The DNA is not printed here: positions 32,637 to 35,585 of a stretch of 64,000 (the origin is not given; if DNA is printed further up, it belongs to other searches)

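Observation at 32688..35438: Extracellular multihaem cytochrome exported via a T9SS C-terminal domain and fronted by a Rex operator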

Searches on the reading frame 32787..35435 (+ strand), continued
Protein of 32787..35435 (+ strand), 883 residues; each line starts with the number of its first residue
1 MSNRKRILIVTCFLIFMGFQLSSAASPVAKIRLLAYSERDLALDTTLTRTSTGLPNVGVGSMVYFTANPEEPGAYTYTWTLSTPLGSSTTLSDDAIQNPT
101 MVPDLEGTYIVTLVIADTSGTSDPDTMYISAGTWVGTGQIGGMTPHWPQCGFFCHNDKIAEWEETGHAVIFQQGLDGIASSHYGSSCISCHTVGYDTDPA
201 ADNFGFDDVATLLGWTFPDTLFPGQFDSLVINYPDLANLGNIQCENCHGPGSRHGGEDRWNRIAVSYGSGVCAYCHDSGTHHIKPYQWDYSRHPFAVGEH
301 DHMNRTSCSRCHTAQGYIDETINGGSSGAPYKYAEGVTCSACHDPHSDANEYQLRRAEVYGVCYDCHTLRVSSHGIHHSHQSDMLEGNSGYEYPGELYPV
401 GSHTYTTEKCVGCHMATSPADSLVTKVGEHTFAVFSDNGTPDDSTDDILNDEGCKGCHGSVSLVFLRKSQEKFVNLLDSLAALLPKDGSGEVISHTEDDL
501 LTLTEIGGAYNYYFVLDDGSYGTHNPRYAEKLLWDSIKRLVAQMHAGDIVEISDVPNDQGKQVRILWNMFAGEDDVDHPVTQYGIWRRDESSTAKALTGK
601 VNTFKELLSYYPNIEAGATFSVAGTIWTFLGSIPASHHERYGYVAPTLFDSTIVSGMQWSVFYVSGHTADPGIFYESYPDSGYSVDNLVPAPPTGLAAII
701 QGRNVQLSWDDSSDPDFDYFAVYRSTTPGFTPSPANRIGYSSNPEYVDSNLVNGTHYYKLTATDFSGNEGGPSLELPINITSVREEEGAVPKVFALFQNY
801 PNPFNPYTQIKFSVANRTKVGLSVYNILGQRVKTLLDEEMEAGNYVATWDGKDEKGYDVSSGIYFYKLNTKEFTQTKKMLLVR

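Call 17: find_related_loci(query=A1, collection=genome_contigs, flank=10000)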
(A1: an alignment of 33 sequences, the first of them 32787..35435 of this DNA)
Query A1 (883 aa) in genome_contigs; peptide patterns used: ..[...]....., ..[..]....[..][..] (x = any residue, [..] = any of these).
600 stretches matched a pattern (row limit reached: there are more); 571 encode a relative of the query (tblastn E <= 1e-3); the best 80 are kept; 80 distinct loci.
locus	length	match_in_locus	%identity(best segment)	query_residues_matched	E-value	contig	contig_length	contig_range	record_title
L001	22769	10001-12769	35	1-883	4e-159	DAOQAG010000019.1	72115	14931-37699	MAG TPA_asm: bacterium isolate AMR_MDS_1268 NODE_238_length_72115_cov_9.429142, whole genome shotgun sequence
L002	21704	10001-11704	33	48-540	8e-69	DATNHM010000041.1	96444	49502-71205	MAG TPA_asm: Candidatus Limnocylindrales bacterium isolate SMAG_U11347 k141_1479643, whole genome shotgun sequence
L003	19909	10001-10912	36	546-883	4e-59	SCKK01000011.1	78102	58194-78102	Candidatus Neomarinimicrobiota bacterium strain TS1B10-2 T1B10-2_115, whole genome shotgun sequence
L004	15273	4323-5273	35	549-883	2e-49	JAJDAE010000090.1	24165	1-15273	MAG: candidate division KSB1 bacterium isolate OFTM177 OFTM177_89, whole genome shotgun sequence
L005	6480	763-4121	32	545-882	2e-39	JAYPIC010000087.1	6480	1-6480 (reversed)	MAG: bacterium isolate 139577_S178_metabat_bins_2.tsv.093 NODE_12230_length_6480_cov_5.475486, whole genome shotgun sequ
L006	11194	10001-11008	29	493-877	3e-34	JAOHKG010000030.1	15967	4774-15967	Candidatus Neomarinimicrobiota bacterium isolate AM-382-M06 AM-382-M06_NODE_30, whole genome shotgun sequence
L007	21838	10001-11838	31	52-492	3e-36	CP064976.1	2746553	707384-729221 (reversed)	MAG: Deltaproteobacteria bacterium isolate EsbW_18-Q3-R4-48_MAXAC.279_cln chromosome, complete genome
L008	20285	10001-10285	56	789-883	3e-28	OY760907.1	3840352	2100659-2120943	MAG: uncultured candidate division Zixibacteria bacterium isolate 2d357583-1faf-4436-89ad-6f0e4817d39a genome assembly,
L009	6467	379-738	45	766-883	3e-27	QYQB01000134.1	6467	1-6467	MAG: bacterium isolate PowLak16_MAG13 c_000000029688, whole genome shotgun sequence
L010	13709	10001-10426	44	746-882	2e-27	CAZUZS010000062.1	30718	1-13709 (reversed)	MAG TPA_asm: uncultured Calditrichaceae bacterium isolate binchicken_co129_674 genome assembly, contig: NODE_3877_length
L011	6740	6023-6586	36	705-883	7e-27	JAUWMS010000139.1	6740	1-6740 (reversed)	MAG: Candidatus Latescibacterota bacterium isolate CSMAG_2404 CSMAG_2404_k141_323032_length_6740_cov_7.0000, whole genom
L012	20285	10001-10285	53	789-883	1e-27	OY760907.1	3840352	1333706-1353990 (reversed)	MAG: uncultured candidate division Zixibacteria bacterium isolate 2d357583-1faf-4436-89ad-6f0e4817d39a genome assembly,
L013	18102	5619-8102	33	687-883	1e-26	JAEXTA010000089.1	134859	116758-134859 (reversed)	MAG: Bacteroidetes bacterium isolate OH_HBrB_333 k127_1535889, whole genome shotgun sequence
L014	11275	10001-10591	32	691-883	7e-27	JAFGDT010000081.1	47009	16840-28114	MAG: bacterium isolate Zod_Metabat.1186 k87_6959910, whole genome shotgun sequence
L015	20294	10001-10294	52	785-882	2e-26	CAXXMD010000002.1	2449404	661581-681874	MAG: bacterium isolate 34b47f7c-149a-4d63-8646-7cec6dbf5787 genome assembly, contig: contig_2, whole genome shotgun sequ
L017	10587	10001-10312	51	779-883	9e-26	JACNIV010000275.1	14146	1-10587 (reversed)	MAG: Candidatus Cloacimonadota bacterium isolate NIOZ-UU2 NIOZ-UU_NODE_5382_length_14146_cov_6.1386, whole genome shotgu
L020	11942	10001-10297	48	785-883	8e-26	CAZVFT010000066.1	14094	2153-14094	MAG TPA_asm: uncultured bacterium isolate SRP077602_co10_428 genome assembly, contig: NODE_13010_length_14094_cov_29.110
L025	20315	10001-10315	45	780-883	3e-25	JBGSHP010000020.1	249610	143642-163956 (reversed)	MAG: Candidatus Zixiibacteriota bacterium isolate JTS-AC108 k141_267402, whole genome shotgun sequence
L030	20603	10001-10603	32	667-883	4e-25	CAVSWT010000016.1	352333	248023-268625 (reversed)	MAG: uncultured Ignavibacteriales bacterium isolate MFD05684.bin.1.223 genome assembly, contig: contig_26825, whole geno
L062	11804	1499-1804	45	782-883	2e-24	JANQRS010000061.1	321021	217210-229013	MAG: Calditrichia bacterium isolate IP29b_bin.73 k99_1648331, whole genome shotgun sequence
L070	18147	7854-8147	49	781-883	4e-23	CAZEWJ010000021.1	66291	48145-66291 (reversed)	MAG TPA_asm: uncultured Ignavibacteriaceae bacterium isolate SRP136066_co1_204 genome assembly, contig: NODE_257_length_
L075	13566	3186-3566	43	751-883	5e-23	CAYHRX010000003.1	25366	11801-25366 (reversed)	MAG TPA_asm: uncultured Chitinophagales bacterium isolate ERP119705_co14_37 genome assembly, contig: NODE_1642_length_25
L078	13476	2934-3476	30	680-883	1e-22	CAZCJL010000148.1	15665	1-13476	MAG TPA_asm: uncultured Cytophagia bacterium isolate SRP141376_co4_213 genome assembly, contig: NODE_6417_length_15665_c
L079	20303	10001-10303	46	783-883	1e-23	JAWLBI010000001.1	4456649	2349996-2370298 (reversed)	MAG: Candidatus Zixiibacteriota bacterium isolate AC1.147 AC1.147.fa-1, whole genome shotgun sequence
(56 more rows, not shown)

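Call 19: find_related_loci(query=window:32787-35435:+, collection=metagenome_contigs, flank=8000)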
Query window:32787-35435:+ (883 aa) in metagenome_contigs; peptide patterns used: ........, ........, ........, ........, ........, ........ (x = any residue, [..] = any of these).
99 stretches matched a pattern; 12 encode a relative of the query (tblastn E <= 1e-3); 12 distinct loci.
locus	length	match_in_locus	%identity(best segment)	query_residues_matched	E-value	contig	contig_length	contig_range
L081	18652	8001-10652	83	3-883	0e+0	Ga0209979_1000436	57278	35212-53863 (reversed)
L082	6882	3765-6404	76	6-883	0e+0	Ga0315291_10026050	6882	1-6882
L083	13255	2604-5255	75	3-883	0e+0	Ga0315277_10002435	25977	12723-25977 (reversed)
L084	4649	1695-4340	73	3-883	0e+0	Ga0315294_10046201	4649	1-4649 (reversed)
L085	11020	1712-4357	71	3-883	0e+0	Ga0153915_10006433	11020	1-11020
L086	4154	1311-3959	72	3-883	0e+0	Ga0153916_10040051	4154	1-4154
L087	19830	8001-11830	77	3-883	0e+0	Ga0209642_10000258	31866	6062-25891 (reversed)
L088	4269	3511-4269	74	3-255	2e-126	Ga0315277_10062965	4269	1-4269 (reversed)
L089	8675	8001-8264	51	796-883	3e-24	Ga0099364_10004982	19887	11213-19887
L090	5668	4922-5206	45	781-880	3e-22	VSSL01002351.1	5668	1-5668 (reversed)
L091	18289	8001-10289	46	686-883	5e-21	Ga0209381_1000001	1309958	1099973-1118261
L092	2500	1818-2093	30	791-883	1e-6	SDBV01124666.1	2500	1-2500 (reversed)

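Call 39: search_protein_families(library=ncbifam, proteins=[L020:3565-6909:+, L070:1425-5126:+, L075:6295-9576:+, L078:6389-9484:+, L020:446-3529:+, L003:371-3598:+, L017:3886-6981:+, L030:2807-6055:+], max_evalue=0.00001)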
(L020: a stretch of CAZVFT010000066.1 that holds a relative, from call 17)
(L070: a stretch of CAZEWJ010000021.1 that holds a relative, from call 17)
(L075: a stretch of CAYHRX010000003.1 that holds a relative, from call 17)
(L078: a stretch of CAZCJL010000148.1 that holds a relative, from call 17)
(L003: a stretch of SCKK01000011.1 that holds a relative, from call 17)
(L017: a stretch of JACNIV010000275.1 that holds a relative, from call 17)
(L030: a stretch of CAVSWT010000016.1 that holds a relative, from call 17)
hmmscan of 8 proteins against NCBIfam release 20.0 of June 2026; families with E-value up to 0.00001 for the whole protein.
L020:3565-6909:+ (1115 aa): 1 family
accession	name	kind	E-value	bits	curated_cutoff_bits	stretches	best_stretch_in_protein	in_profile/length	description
NF052228.1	T9SS_PorZ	equivalog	8.7e-10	37.7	260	1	997-1107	658-757/757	type IX secretion system anionic LPS delivery protein PorZ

L070:1425-5126:+ (1234 aa): 0 families

L075:6295-9576:+ (1094 aa): 0 families

L078:6389-9484:+ (1032 aa): 0 families

L020:446-3529:+ (1028 aa): 5 families
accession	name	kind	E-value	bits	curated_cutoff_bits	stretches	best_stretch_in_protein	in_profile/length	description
TIGR01785.1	TonB-hemin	subfamily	6.8e-21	74.4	316.85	1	601-811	365-559/677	TonB-dependent heme/hemoglobin receptor family protein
TIGR04056.1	OMP_RagA_SusC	subfamily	3.7e-20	71.9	368.25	1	43-104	2-60/981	SusC/RagA family TonB-linked outer membrane protein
TIGR01786.1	TonB-hemlactrns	subfamily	2.5e-17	62.5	323.75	1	600-797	391-564/719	TonB-dependent hemoglobin/transferrin/lactoferrin family receptor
TIGR01783.1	TonB-siderophor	subfamily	5.3e-09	35.2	223.5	1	603-813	365-530/649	TonB-dependent siderophore receptor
NF052345.1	S_layer_anammox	exception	1.3e-08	32.7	1400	1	36-151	1307-1420/1596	Kustd1514 family S-layer glycoprotein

L003:371-3598:+ (1076 aa): 4 families
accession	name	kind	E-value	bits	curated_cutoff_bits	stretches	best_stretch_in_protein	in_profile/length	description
NF052228.1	T9SS_PorZ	equivalog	7.6e-35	120.5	260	3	114-193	479-562/757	type IX secretion system anionic LPS delivery protein PorZ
NF008649.0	PRK11644.1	equivalog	1.8e-11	43.5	408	1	851-1062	283-488/499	signal transduction histidine-protein kinase/phosphatase UhpB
NF052443.1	SensHisKinMctS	equivalog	1.9e-09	36.4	700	1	966-1064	340-442/457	two-component system sensor histidine kinase MctS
NF052531.1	Strep_LiaS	equivalog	9.2e-08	31.7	450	1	873-1060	134-316/328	envelope stress sensor histidine kinase LiaS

L017:3886-6981:+ (1032 aa): 0 families

L030:2807-6055:+ (1083 aa): 2 families
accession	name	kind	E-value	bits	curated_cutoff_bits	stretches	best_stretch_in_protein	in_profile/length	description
TIGR01785.1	TonB-hemin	subfamily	7.2e-11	41.2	316.85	1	580-969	304-629/677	TonB-dependent heme/hemoglobin receptor family protein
TIGR04056.1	OMP_RagA_SusC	subfamily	7.3e-11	41.1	368.25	1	33-237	3-207/981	SusC/RagA family TonB-linked outer membrane protein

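Call 41: predict_structure(alignment_id=A1)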
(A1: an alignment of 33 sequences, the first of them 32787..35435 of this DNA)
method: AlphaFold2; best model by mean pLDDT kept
length: 883 residues; sequences in the alignment: 33
mean_pLDDT: 80.5   pTM: 0.52
mean pLDDT of the five models: 80.5, 78.3, 76.2, 72.8, 71.3
residues with pLDDT >= 90: 227; 70-90: 511; 50-70: 109; < 50: 36
segments of 3 or more residues with pLDDT < 50: 297-299, 320-326, 345-354, 371-376, 783-789
pLDDT, mean of each block of 10 residues (from residue 1): 74 76 72 87 87 91 86 83 96 94 95 90 93 86 81 76 76 90 87 90 93 93 93 91 82 79 73 74 74 58 71 68 54 72 50 49 68 50 87 86 80 79 70 81 80 84 86 90 84 79 88 88 91 89 66 80 88 75 90 73 80 85 87 87 86 66 88 80 72 87 81 82 92 88 86 86 80 88 41 68 62 84 89 88 81 85 87 82 67
secondary structure, 60 per line:
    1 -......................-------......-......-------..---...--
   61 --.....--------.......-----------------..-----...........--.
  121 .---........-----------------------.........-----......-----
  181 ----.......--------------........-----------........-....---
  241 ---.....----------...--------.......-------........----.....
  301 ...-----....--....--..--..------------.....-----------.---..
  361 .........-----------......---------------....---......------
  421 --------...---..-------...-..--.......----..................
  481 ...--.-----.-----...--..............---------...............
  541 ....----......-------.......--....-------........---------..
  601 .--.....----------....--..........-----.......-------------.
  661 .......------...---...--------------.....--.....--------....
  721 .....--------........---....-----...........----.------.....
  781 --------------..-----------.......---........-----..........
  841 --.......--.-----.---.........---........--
elements in order (helices of 4 or more, strands of 3 or more residues): H2-23 E31-36 H38-43 E56-58 E63-67 E76-82 E107-117 E125-132 H156-164 H170-175 H185-191 H206-213 H225-232 H234-237 H244-248 H270-276 H284-291 H296-303 H309-312 H339-343 H359-369 H381-386 H402-405 H409-414 H452-458 H463-483 H503-516 H526-544 E549-554 E562-568 H571-574 E582-589 E599-601 H604-608 E619-622 E625-634 E640-646 E660-667 E674-676 E680-682 E697-701 E704-708 E717-725 E737-741 E745-748 E754-764 E776-780 E808-814 E818-825 E831-840 E843-849 E862-870 E874-881

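Call 43: fold_search(model_id=the predicted structure, library=pdb)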
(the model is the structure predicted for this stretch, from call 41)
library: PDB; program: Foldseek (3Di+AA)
matches with E <= 10: 1876; with E <= 0.001: 386
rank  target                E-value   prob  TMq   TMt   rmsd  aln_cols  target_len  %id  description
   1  7v3p_A                4.5e-09  1.00  0.15  0.16  27.9       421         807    9  Cryo-EM structure of the IGF1R/insulin complex (released 2022-08-17)
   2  5u8q_A                7.7e-09  1.00  0.16  0.17  27.2       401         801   10  Structure of the ectodomain of the human Type 1 insulin-like growth factor receptor in complex with IGF-I (released 2018-02-28)
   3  8eyx_A                8.6e-09  1.00  0.15  0.16  27.7       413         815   11  Cryo-EM structure of 4 insulins bound full-length mouse IR mutant with physically decoupled alpha CTs (C684S/C685S/C68 (released 2022-11-09)
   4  8xk1_B                2.1e-08  1.00  0.15  0.16  29.2       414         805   11  Cryo-EM structure of human insulin receptor bound to 4 IGF-I (released 2024-12-25)
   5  7mqs_F                2.2e-08  1.00  0.14  0.15  26.8       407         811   10  The insulin receptor ectodomain in complex with three venom hybrid insulin molecules - asymmetric conformation (released 2022-03-16)
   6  8yyl_B                2.8e-08  1.00  0.15  0.23  28.9       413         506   10  Cryo-EM structure of the complex IR with one insulin (released 2025-04-09)
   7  8u4b_A                3.0e-08  1.00  0.15  0.16  27.1       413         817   10  Cryo-EM structure of long form insulin receptor (IR-B) in the apo state (released 2024-03-27)
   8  8eyx_B                4.2e-08  1.00  0.15  0.17  27.5       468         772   11  Cryo-EM structure of 4 insulins bound full-length mouse IR mutant with physically decoupled alpha CTs (C684S/C685S/C68 (released 2022-11-09)
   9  6pyh_A                5.4e-08  1.00  0.15  0.17  28.4       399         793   10  Cryo-EM structure of full-length IGF1R-IGF1 complex. Only the extracellular region of the complex is resolved. (released 2019-10-23)
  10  8eyy_A                6.2e-08  1.00  0.15  0.17  28.8       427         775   10  Cryo-EM structure of 4 insulins bound full-length mouse IR mutant with physically decoupled alpha CTs (C684S/C685S/C68 (released 2022-11-09)
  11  6pyh_D                7.2e-08  1.00  0.15  0.16  27.6       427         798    9  Cryo-EM structure of full-length IGF1R-IGF1 complex. Only the extracellular region of the complex is resolved. (released 2019-10-23)
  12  8xk1_A                7.2e-08  1.00  0.15  0.16  28.9       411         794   11  Cryo-EM structure of human insulin receptor bound to 4 IGF-I (released 2024-12-25)
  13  6za2_A                7.2e-08  1.00  0.13  0.11  18.1       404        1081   10  Crystal structure of dimeric latent PorU from Porphyromonas gingivalis (released 2021-09-29)
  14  7yq3_E                8.0e-08  1.00  0.16  0.17  27.4       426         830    9  human insulin receptor bound with A43 DNA aptamer and insulin (released 2022-11-09)
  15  7yq5_F                1.1e-07  1.00  0.16  0.17  29.5       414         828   11  human insulin receptor bound with A62 DNA aptamer and insulin (released 2022-11-09)
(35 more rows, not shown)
